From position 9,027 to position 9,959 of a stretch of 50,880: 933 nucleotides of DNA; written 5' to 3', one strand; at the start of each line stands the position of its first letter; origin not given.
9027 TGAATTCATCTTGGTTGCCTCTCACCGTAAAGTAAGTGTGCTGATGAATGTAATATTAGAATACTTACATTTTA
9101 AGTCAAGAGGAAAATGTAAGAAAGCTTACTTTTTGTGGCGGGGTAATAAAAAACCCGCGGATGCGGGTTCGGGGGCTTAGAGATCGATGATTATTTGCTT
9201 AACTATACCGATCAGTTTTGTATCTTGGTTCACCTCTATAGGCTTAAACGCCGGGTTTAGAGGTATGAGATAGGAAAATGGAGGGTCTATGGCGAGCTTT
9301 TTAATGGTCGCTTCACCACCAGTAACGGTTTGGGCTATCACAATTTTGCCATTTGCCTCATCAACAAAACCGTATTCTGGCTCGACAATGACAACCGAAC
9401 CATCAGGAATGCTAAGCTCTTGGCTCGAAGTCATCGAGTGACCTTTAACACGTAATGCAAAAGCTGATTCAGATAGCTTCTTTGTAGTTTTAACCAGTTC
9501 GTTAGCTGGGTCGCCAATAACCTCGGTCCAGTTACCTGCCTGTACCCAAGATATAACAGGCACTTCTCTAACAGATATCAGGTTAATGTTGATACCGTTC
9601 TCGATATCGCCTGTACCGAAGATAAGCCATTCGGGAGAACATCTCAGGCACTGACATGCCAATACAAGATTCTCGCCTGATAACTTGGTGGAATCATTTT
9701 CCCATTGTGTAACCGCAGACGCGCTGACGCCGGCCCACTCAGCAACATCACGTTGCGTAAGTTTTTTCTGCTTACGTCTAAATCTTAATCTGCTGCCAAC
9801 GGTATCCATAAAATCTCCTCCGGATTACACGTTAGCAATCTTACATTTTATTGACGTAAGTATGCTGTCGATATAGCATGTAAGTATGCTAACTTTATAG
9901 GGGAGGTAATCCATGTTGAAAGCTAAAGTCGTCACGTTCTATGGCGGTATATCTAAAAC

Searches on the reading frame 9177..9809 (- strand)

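Call 103: search_protein_families(library=pfam, proteins=[window:9177-9809:-], max_evalue=0.01)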
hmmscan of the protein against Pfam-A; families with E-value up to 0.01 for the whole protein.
window:9177-9809:- (210 aa): 5 families
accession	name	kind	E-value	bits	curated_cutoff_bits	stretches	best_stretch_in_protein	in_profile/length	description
PF00717.28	Peptidase_S24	-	2.8e-20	72.6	23.3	1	84-203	1-115/116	Peptidase S24-like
PF01381.28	HTH_3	-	5.6e-13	49.1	23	1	8-62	1-55/55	Helix-turn-helix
PF12844.13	HTH_19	-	1.2e-08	35.2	30.2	1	5-66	1-62/64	Helix-turn-helix domain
PF13560.12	HTH_31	-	2.7e-08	34.4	27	1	5-59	3-58/64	Helix-turn-helix domain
PF13443.12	HTH_26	-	0.00027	21.5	22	1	8-60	2-55/63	Cro/C1-type HTH DNA-binding domain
